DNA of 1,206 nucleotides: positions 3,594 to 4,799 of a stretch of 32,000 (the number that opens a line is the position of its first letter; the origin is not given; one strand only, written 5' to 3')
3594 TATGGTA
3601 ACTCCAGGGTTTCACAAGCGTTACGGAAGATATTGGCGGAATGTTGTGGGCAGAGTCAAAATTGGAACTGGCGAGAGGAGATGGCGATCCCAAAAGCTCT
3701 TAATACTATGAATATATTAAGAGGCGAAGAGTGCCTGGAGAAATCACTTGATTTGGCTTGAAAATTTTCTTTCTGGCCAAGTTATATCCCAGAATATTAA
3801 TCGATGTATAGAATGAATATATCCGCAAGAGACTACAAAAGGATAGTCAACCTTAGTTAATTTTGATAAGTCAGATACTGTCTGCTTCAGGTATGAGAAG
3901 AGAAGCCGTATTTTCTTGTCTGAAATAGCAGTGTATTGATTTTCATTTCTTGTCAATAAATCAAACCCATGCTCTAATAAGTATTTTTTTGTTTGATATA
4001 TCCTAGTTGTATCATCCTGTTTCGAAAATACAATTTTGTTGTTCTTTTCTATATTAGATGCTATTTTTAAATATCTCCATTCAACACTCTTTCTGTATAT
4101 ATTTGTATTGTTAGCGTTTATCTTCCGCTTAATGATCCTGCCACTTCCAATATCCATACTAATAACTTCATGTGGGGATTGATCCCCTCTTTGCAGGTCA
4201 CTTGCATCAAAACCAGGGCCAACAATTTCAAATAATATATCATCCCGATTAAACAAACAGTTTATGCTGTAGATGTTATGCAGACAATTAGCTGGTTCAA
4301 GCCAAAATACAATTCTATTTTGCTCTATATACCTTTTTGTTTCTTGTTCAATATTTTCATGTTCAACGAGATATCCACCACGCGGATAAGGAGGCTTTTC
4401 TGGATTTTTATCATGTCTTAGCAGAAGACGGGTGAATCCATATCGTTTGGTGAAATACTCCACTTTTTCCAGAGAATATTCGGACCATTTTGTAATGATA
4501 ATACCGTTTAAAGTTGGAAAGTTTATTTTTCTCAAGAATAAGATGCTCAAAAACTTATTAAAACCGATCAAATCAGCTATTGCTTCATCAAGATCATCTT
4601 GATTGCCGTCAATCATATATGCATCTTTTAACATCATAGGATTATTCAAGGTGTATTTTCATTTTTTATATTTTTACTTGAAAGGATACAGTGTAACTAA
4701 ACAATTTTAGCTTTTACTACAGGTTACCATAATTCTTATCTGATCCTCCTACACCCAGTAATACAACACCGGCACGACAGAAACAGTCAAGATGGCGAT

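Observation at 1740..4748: AT-rich Nudix / 2TM-protein / HIT / 301-aa-orphan cassette directly behind an RND 3'-end copy: candidate uncharacterised nucleotide-centred (defence-like) module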

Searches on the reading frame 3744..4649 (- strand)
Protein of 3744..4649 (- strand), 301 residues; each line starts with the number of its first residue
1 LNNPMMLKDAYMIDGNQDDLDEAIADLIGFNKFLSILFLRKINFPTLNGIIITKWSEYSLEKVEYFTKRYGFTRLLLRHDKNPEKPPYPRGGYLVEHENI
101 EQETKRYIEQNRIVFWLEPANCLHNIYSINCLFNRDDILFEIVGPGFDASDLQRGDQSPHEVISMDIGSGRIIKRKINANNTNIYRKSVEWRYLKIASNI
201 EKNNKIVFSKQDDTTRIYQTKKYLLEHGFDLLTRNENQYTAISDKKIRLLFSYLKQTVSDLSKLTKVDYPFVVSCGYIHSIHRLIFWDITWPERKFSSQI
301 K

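Call 3: search_protein_families(library=pfam, proteins=[window:3744-4649:-], max_evalue=1)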
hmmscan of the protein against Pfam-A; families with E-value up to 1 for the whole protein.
window:3744-4649:- (301 aa): 1 family
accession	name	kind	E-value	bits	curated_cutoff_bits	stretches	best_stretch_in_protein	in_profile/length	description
PF16362.10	YaiA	-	0.22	12.1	30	1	83-99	2-18/63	YaiA protein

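Call 4: search_protein_families(library=padloc, proteins=[window:3744-4649:-], max_evalue=1)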
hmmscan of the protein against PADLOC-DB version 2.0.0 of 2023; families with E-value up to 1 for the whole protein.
window:3744-4649:- (301 aa): 1 family
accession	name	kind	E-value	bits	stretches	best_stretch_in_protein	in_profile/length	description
PDLC03834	BnzB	-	0.0013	15.9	1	191-281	92-177/504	-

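Call 5: search_protein_families(library=ncbifam, proteins=[window:3744-4649:-], max_evalue=1)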
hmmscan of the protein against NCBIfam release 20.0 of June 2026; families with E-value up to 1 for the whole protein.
window:3744-4649:- (301 aa): 0 families

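Call 11: find_homologous_proteins(query=window:3744-4637:-, max_evalue=0.001)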
Query window:3744-4637:- (297 aa): 56 proteins with E <= 0.001 among 759 candidates.
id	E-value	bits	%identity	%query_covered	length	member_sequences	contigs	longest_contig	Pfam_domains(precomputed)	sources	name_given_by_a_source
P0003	1.3e-199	680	100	100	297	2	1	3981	-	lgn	-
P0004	1.2e-130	453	66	98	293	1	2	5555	-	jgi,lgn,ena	-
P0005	1.2e-80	289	49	98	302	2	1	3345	-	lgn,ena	-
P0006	3.1e-63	232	43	98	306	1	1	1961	-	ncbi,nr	ncbi:hypothetical protein MUP77_12220 [Candidatus Bathyarchaeota archaeon]|nr:hypothetical protein [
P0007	1.2e-62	230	41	98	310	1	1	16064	-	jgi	jgi:hypothetical protein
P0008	6.1e-62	228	39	98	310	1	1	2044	-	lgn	-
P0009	6.3e-62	228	41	98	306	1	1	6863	-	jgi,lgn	jgi:hypothetical protein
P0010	1.0e-59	221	41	93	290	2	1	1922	-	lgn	-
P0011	1.3e-59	220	44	90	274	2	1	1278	-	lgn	-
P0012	7.0e-59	218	41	98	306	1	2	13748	-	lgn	-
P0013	1.1e-58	217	40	98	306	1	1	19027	-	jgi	jgi:hypothetical protein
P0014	1.3e-58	217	39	96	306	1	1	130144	-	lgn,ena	-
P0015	5.1e-57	212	42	91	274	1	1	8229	-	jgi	jgi:hypothetical protein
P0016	1.6e-53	200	38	98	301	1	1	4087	-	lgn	-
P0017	1.4e-52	197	41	98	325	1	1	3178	-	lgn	-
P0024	7.0e-41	159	34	94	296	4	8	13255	-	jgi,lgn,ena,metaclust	metaclust:\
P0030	1.4e-36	145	34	88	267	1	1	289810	-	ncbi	ncbi:MAG TPA: hypothetical protein VF773_02155 [Verrucomicrobiae bacterium]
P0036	1.3e-33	135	35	91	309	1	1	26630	-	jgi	jgi:hypothetical protein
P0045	3.5e-29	120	31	97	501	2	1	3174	-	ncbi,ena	-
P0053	2.9e-22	98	30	95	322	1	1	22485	-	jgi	jgi:hypothetical protein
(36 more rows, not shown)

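Call 13: find_encoding_contigs(protein=P0004, flank=10000, max_places=4)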
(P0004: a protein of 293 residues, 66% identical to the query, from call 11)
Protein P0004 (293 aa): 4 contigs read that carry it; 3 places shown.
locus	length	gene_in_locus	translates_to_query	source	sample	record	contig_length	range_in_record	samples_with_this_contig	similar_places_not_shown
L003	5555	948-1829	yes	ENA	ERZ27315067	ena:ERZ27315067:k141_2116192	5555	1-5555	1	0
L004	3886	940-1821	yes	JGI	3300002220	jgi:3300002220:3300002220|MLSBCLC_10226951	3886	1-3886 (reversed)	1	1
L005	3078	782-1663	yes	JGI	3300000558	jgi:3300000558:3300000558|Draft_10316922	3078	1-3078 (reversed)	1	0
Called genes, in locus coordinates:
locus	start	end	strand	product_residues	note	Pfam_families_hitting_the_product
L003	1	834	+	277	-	?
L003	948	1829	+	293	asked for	-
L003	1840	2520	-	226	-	PF01230:HIT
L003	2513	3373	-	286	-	-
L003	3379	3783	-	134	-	PF00293:NUDIX, PF14815:NUDIX_4 (weak)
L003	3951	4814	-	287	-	PF00078:RVT_1, PF08388:GIIM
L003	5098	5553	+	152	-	?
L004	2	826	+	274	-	?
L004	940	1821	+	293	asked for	-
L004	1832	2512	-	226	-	PF01230:HIT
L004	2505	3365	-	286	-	-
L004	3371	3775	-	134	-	PF00293:NUDIX, PF14815:NUDIX_4 (weak)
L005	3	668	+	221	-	?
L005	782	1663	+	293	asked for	-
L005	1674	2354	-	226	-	PF01230:HIT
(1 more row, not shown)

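Call 14: find_encoding_contigs(protein=P0014, flank=8000, max_places=3)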
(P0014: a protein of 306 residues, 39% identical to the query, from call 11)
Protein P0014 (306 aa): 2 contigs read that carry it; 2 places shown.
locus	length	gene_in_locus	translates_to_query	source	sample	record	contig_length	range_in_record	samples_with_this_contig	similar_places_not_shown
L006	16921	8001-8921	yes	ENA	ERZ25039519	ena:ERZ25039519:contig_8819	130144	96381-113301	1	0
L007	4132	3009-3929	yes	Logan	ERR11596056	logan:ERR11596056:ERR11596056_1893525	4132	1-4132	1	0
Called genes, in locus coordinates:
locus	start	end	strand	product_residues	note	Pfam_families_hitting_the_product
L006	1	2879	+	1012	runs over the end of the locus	PF04313:HSDR_N, PF04851:ResIII, PF18766:SWI2_SNF2, PF22679:T1R_D3-like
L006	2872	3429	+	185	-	PF01863:YgjP-like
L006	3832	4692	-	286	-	-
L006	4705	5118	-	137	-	-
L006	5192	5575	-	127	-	-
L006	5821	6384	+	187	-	PF00293:NUDIX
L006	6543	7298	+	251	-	-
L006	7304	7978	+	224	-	PF04677:CwfJ_C_1 (faint), PF11969:DcpS_C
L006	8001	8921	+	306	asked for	-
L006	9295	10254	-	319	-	-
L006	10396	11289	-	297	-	PF01399:PCI (faint), PF08221:HTH_9 (faint), PF08279:HTH_11 (weak), PF08281:Sigma70_r4_2 (faint), PF13404:HTH_AsnC-type (weak), PF13412:HTH_24, PF13404:HTH_AsnC-type, PF13412:HTH_24, +6 more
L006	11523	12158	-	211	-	-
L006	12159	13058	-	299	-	PF00135:COesterase, PF20434:BD-FAE, PF07859:Abhydrolase_3, PF00326:Peptidase_S9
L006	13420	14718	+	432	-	PF00083:Sugar_tr, PF07690:MFS_1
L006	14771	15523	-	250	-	PF25213:HVO_A0261_N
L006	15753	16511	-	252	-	PF25213:HVO_A0261_N, PF12802:MarR_2 (faint), PF08350:FilR1_middle (weak)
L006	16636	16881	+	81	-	-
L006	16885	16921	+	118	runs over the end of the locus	PF12773:DZR (weak), PF13240:Zn_Ribbon_1, PF24463:DUF7577 (faint)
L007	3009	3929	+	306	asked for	-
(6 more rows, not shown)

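Call 15: find_encoding_contigs(protein=P0013, flank=8000, max_places=3)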
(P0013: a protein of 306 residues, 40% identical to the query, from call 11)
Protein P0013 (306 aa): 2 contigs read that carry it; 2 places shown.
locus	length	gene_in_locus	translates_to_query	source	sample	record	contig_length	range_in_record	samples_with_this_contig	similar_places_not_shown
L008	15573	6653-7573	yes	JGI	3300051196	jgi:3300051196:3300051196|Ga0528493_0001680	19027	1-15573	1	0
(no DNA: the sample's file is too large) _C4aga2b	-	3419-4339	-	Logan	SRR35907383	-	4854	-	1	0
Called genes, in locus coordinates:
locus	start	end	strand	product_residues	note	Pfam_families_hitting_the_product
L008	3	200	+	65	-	?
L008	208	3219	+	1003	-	PF04313:HSDR_N, PF04851:ResIII, PF00270:DEAD (weak), PF18766:SWI2_SNF2, PF22679:T1R_D3-like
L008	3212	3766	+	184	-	PF01863:YgjP-like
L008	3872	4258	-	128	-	-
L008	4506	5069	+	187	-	PF00293:NUDIX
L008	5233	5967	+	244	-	-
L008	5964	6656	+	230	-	PF11969:DcpS_C (weak)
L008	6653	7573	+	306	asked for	-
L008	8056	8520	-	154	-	-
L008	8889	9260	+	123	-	PF01741:MscL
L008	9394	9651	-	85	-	-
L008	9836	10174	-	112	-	PF18902:DUF5658 (faint)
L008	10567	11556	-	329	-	PF00005:ABC_tran, PF08352:oligo_HPY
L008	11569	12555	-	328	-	PF00005:ABC_tran, PF13304:AAA_21 (weak), PF08352:oligo_HPY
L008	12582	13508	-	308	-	PF12911:OppC_N, PF00528:BPD_transp_1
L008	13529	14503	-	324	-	PF19300:BPD_transp_1_N (weak), PF00528:BPD_transp_1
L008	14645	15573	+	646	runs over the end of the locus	PF00496:SBP_bac_5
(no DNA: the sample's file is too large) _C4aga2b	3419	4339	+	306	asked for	-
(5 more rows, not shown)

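Call 18: find_related_loci(query=A1, collection=genome_contigs, flank=8000)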
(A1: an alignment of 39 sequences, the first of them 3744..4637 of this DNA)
Query A1 (297 aa) in genome_contigs; peptide patterns used: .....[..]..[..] (x = any residue, [..] = any of these).
50 stretches matched a pattern; 25 encode a relative of the query (tblastn E <= 1e-3); 25 distinct loci.
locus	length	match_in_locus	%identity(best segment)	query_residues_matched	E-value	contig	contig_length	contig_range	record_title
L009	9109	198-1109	37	2-292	6e-60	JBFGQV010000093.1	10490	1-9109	MAG: Alphaproteobacteria bacterium isolate Mix_sand04.2021.02.G.56 k141_1207769_length_10490_cov_8.0000, whole genome sh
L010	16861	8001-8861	35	15-296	1e-48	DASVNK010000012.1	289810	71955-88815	MAG TPA_asm: Verrucomicrobiia bacterium isolate SMAG_U3125 k141_55679, whole genome shotgun sequence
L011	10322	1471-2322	34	14-292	3e-42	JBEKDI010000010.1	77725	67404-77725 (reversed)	MAG: Verrucomicrobiota bacterium isolate SPRUCE 17 SPRUCE_17_10, whole genome shotgun sequence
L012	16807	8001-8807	32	12-292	9e-39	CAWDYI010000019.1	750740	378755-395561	MAG: uncultured Solirubrobacteraceae bacterium isolate MFD04935.bin.2.101 genome assembly, contig: contig_6448, whole ge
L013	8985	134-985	32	14-292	2e-38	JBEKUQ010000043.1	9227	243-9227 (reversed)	MAG: Verrucomicrobiota bacterium isolate SPRUCE 585 SPRUCE_585_43, whole genome shotgun sequence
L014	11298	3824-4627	30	28-292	7e-33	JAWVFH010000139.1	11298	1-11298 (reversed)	MAG: Solirubrobacterales bacterium isolate BP_449 scaffold_3078617, whole genome shotgun sequence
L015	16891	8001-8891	27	1-284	1e-29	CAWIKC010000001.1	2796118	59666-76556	MAG: Bryobacterales bacterium isolate MFD09286.bin.1.102 genome assembly, contig: contig_16879, whole genome shotgun seq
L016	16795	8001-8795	30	25-291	2e-31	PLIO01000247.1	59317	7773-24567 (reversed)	MAG: Acidobacteriaceae bacterium isolate palsa_199 73.20110800_P3S.9_contig_6711, whole genome shotgun sequence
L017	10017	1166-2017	27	12-284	8e-28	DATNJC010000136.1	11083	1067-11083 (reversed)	MAG TPA_asm: Bryobacteraceae bacterium isolate SMAG_U11389 k141_579329, whole genome shotgun sequence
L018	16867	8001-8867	27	15-291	2e-27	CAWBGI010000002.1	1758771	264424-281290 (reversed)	MAG: uncultured Acidobacteriaceae bacterium isolate MFD09222.bin.1.59 genome assembly, contig: contig_38113, whole genom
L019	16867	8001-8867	28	12-291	2e-27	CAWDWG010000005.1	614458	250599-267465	MAG: uncultured Acidobacteriaceae bacterium isolate MFD05705.bin.1.45 genome assembly, contig: contig_40438, whole genom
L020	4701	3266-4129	29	15-291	3e-25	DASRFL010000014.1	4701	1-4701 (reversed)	MAG TPA_asm: Terriglobales bacterium isolate SMAG_U10031 k141_851423, whole genome shotgun sequence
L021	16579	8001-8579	29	12-196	5e-25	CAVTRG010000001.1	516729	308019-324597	MAG: uncultured Acidobacteriaceae bacterium isolate MFD09603.bin.1.367 genome assembly, contig: contig_10070, whole geno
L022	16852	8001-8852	26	12-284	6e-25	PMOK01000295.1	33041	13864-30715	MAG: Bryobacterales bacterium isolate palsa_89 73.20110600_P1M.2_contig_18524, whole genome shotgun sequence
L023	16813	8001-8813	25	21-292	2e-24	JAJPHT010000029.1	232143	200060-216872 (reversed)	MAG: Proteobacteria bacterium isolate Centralia_MAG_189 k107_3146893, whole genome shotgun sequence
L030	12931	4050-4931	24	23-297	1e-19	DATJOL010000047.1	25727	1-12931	MAG TPA_asm: Candidatus Aquilonibacter sp. isolate SMAG_U14886 k141_4499323, whole genome shotgun sequence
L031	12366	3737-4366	29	88-284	5e-16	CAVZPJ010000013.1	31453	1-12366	MAG: uncultured Acidobacteriaceae bacterium isolate MFD02248.bin.2.132 genome assembly, contig: contig_46416, whole geno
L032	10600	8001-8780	27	28-285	3e-15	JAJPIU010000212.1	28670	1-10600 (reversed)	MAG: Proteobacteria bacterium isolate Centralia_MAG_377 k107_32450043, whole genome shotgun sequence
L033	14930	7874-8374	26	28-197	8e-9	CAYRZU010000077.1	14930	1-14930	MAG TPA_asm: uncultured Planctomycetaceae bacterium isolate SRP077602_co10_286 genome assembly, contig: NODE_12098_lengt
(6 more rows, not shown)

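Call 27: predict_structure(alignment_id=A1)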
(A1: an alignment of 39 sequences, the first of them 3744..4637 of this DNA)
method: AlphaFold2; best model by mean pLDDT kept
length: 297 residues; sequences in the alignment: 39
mean_pLDDT: 93.8   pTM: 0.90
mean pLDDT of the five models: 93.8, 93.1, 92.6, 91.9, 91.9
residues with pLDDT >= 90: 249; 70-90: 41; 50-70: 4; < 50: 3
segments of 3 or more residues with pLDDT < 50: 295-297
pLDDT, mean of each block of 10 residues (from residue 1): 94 97 96 98 98 98 98 96 87 98 97 95 97 96 90 94 96 91 96 92 85 96 96 96 97 95 93 94 92 55
secondary structure, 60 per line:
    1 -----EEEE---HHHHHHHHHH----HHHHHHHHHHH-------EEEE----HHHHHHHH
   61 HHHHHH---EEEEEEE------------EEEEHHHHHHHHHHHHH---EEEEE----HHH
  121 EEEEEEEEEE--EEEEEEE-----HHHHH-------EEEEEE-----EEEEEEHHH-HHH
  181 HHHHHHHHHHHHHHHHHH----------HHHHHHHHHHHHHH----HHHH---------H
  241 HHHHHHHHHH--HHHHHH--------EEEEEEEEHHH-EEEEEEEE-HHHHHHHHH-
elements in order: E6-9 H13-22 H27-37 E45-48 H53-66 E70-76 E89-92 H93-105 E109-113 E121-130 E133-139 H145-149 E157-162 E168-173 H178-198 H209-222 H227-230 H240-250 H253-258 E267-274 E279-286 H288-296

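Call 30: fold_search(model_id=the predicted structure, library=pdb)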
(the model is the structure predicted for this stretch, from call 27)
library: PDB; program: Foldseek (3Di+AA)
matches with E <= 10: 494; with E <= 0.001: 4
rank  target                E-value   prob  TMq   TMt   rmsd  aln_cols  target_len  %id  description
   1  4c5a_B                1.2e-04  1.00  0.42  0.41   5.9       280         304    8  The X-ray crystal structures of D-alanyl-D-alanine ligase in complex ADP and D-cycloserine phosphate (released 2015-01-21)
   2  6dgi_B                1.3e-04  1.00  0.42  0.38  12.1       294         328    9  The crystal structure of D-alanyl-alanine synthetase A from Vibrio cholerae O1 biovar eltor str. N16961 (released 2018-05-30)
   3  6dgi_A                7.3e-04  1.00  0.42  0.38   8.2       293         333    8  The crystal structure of D-alanyl-alanine synthetase A from Vibrio cholerae O1 biovar eltor str. N16961 (released 2018-05-30)
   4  2ols                  7.3e-04  1.00  0.41  0.18  13.3       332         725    6  The crystal structure of the phosphoenolpyruvate synthase from Neisseria meningitidis (released 2007-02-20)
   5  3v4z_A                1.6e-03  1.00  0.42  0.42   7.7       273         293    8  D-alanine--D-alanine ligase from Yersinia pestis (released 2011-12-28)
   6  3k5i_A                1.9e-03  1.00  0.41  0.33   9.0       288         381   11  Crystal structure of N5-carboxyaminoimidazole synthase from aspergillus clavatus in complex with ADP and 5-aminoimadaz (released 2009-10-20)
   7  4iwx                  2.3e-03  1.00  0.38  0.39  10.2       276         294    9  Rimk structure at 2.85A (released 2013-05-08)
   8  2i80_A                2.7e-03  1.00  0.38  0.34   6.1       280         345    8  Allosteric inhibition of Staphylococcus aureus D-alanine:D-alanine ligase revealed by crystallographic studies (released 2006-09-26)
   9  3tqt_B                2.7e-03  0.99  0.30  0.27  10.4       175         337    9  Structure of the D-alanine-D-alanine ligase from Coxiella burnetii (released 2011-09-28)
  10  3vpb_B                2.9e-03  1.00  0.38  0.39   9.1       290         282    8  ArgX from Sulfolobus tokodaii complexed with LysW/Glu/ADP/Mg/Zn/Sulfate (released 2013-02-27)
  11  5zk6                  3.2e-03  1.00  0.41  0.42   7.5       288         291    9  Crystal structure of RimK complexed with RpsF (released 2019-03-27)
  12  1iow                  3.6e-03  1.00  0.42  0.41   5.9       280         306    8  COMPLEX OF Y216F D-ALA:D-ALA LIGASE WITH ADP AND A PHOSPHORYL PHOSPHINATE (released 1997-02-12)
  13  3vpd_A                4.0e-03  0.99  0.36  0.37   7.0       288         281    8  LysX from Thermus thermophilus complexed with AMP-PNP (released 2013-02-27)
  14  8fff                  4.8e-03  0.99  0.37  0.32  11.0       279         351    9  Crystal structure of Staphylococcus aureus D-alanine D-alanine ligase enzyme in complex with acetate (released 2024-05-08)
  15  7m4s_A                5.1e-03  0.99  0.37  0.36  10.9       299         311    9  Crystal structure of macrocyclase AMdnB from Anabaena sp. PCC 7120 (released 2021-11-03)
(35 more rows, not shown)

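Call 36: find_encoding_contigs(protein=P0030, flank=10000, max_places=2)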
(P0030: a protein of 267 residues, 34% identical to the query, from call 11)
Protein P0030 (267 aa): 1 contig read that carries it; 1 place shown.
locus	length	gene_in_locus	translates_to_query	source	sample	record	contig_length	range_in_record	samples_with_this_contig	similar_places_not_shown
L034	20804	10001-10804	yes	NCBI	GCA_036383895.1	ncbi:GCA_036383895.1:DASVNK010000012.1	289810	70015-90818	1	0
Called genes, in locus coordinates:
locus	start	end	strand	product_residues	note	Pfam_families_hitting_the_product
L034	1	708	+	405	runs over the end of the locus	PF12704:MacB_PCD, PF02687:FtsX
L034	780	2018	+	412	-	PF00764:Arginosuc_synth, PF20979:Arginosuc_syn_C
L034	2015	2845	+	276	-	PF00160:Pro_isomerase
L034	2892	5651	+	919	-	PF02739:5_3_exonuc_N, PF01367:5_3_exonuc, PF01612:DNA_pol_A_exo1, PF00476:DNA_pol_A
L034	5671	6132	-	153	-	PF02082:Rrf2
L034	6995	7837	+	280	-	PF01381:HTH_3, PF12844:HTH_19, PF13560:HTH_31, PF06114:Peptidase_M78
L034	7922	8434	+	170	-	PF00293:NUDIX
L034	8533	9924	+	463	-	-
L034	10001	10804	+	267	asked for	-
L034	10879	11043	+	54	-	-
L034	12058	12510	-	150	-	-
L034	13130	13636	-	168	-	-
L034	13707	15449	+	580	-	PF12161:HsdM_N, PF02384:N6_Mtase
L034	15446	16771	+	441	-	PF01420:Methylase_S (weak)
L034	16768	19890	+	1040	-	PF04313:HSDR_N, PF00270:DEAD (faint), PF04851:ResIII, PF18766:SWI2_SNF2, PF22679:T1R_D3-like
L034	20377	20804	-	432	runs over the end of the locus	-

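Call 37: find_encoding_contigs(protein=P0036, flank=10000, max_places=2)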
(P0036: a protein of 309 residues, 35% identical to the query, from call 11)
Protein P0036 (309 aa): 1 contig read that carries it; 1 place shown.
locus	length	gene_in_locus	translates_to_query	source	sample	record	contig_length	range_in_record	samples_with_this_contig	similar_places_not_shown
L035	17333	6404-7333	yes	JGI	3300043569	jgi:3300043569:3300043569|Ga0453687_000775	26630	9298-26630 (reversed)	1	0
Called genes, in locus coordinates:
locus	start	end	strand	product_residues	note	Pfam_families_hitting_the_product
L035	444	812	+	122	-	-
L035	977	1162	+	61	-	-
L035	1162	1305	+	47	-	-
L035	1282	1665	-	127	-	PF01609:DDE_Tnp_1, PF13586:DDE_Tnp_1_2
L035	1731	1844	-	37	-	-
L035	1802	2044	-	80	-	PF13340:DUF4096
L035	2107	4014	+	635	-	PF02534:T4SS-DNA_transf (weak), PF10412:TrwB_AAD_bind (weak), PF12696:TraG-D_C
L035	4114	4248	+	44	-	-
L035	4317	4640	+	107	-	-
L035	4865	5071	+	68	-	-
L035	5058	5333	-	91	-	PF01638:HxlR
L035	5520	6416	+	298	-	PF00899:ThiF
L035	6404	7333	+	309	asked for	-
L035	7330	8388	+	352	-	PF13489:Methyltransf_23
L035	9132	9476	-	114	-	-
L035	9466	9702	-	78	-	-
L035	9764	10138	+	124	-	-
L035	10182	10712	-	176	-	PF13392:HNH_3 (weak)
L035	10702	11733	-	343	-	-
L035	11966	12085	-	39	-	-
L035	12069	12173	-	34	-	-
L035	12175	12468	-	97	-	-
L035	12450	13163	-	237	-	PF13730:HTH_36 (weak)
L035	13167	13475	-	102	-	PF04492:Phage_rep_O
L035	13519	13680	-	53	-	PF13744:HTH_37 (weak), PF13560:HTH_31 (weak), PF12844:HTH_19 (weak), PF01381:HTH_3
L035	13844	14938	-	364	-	PF03168:LEA_2 (weak), PF13715:CarbopepD_reg_2 (faint), PF02369:Big_1 (faint), PF13620:CarboxypepD_reg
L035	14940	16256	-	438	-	-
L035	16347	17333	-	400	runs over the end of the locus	PF14524:Wzt_C (faint)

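Call 38: find_encoding_contigs(protein=P0053, flank=10000, max_places=2)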
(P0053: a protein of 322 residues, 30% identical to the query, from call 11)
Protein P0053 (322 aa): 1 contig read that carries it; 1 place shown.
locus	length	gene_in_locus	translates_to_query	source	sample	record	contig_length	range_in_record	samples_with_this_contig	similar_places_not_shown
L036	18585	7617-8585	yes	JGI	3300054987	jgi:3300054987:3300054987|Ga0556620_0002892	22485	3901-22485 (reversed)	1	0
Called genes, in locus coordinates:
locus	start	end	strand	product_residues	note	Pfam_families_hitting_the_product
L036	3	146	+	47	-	?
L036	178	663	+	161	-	PF11848:DUF3368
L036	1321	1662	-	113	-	PF01934:HepT-like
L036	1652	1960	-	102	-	PF01909:NTP_transf_2, PF18765:Polbeta (weak)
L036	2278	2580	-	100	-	PF01381:HTH_3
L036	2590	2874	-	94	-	PF05015:HigB-like_toxin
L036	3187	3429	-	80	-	PF02687:FtsX (weak)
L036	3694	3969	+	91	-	-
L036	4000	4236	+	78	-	PF04255:DUF433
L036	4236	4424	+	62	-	-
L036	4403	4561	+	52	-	-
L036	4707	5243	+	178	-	PF03572:Peptidase_S41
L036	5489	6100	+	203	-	PF00293:NUDIX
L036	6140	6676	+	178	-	-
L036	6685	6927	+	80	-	-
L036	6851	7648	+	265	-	-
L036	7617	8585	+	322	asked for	-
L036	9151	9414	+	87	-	PF04221:RelB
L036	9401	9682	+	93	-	PF15738:YafQ_toxin, PF05016:ParE_toxin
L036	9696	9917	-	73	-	-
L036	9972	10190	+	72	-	-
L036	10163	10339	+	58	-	-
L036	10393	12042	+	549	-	PF13620:CarboxypepD_reg, PF22904:NOMO1-like_2nd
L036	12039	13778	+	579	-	PF13620:CarboxypepD_reg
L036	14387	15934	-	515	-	PF04326:SLFN_AlbA_2, PF13749:HATPase_c_4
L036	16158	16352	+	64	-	-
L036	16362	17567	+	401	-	-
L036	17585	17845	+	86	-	-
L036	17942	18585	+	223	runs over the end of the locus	-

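Call 39: find_encoding_contigs(protein=P0007, flank=10000, max_places=2)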
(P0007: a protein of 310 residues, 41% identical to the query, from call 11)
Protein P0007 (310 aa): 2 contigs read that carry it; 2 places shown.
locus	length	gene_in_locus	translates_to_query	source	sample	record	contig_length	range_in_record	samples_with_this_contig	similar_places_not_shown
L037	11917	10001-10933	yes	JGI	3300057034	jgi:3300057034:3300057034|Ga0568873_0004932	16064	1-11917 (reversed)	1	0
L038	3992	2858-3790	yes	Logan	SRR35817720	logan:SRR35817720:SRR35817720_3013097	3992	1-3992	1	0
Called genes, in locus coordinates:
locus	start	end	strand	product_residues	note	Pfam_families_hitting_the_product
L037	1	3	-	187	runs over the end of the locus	PF04919:DUF655, PF14579:HHH_6 (weak)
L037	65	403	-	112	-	PF03874:RNA_pol_Rpb4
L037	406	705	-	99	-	PF01157:Ribosomal_L21e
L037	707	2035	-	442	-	PF22023:Pus10_THUMP_arc, PF21238:Pus10_C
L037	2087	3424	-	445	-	PF02881:SRP54_N, PF00448:SRP54, PF02978:SRP_SPB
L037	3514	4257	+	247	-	PF09754:PAC2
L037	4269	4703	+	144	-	-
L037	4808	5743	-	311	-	PF01916:DS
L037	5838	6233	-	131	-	PF21485:IF5A-like_N, PF08207:EFP_N (weak), PF01287:eIF-5a (weak)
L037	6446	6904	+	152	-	PF17146:PIN_6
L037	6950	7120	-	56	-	-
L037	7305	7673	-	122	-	-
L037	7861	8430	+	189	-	PF00293:NUDIX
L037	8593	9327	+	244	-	-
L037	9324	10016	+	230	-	PF11969:DcpS_C (faint)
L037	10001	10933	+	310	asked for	-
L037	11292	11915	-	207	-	?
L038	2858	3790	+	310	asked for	-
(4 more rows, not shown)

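Call 51: find_related_loci(query=A1, collection=viral_contigs, flank=8000)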
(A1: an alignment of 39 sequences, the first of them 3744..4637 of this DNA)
Query A1 (297 aa) in viral_contigs; peptide patterns used: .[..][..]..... (x = any residue, [..] = any of these).
24 stretches matched a pattern, but none encodes a relative of the query by tblastn (E <= 1e-3).
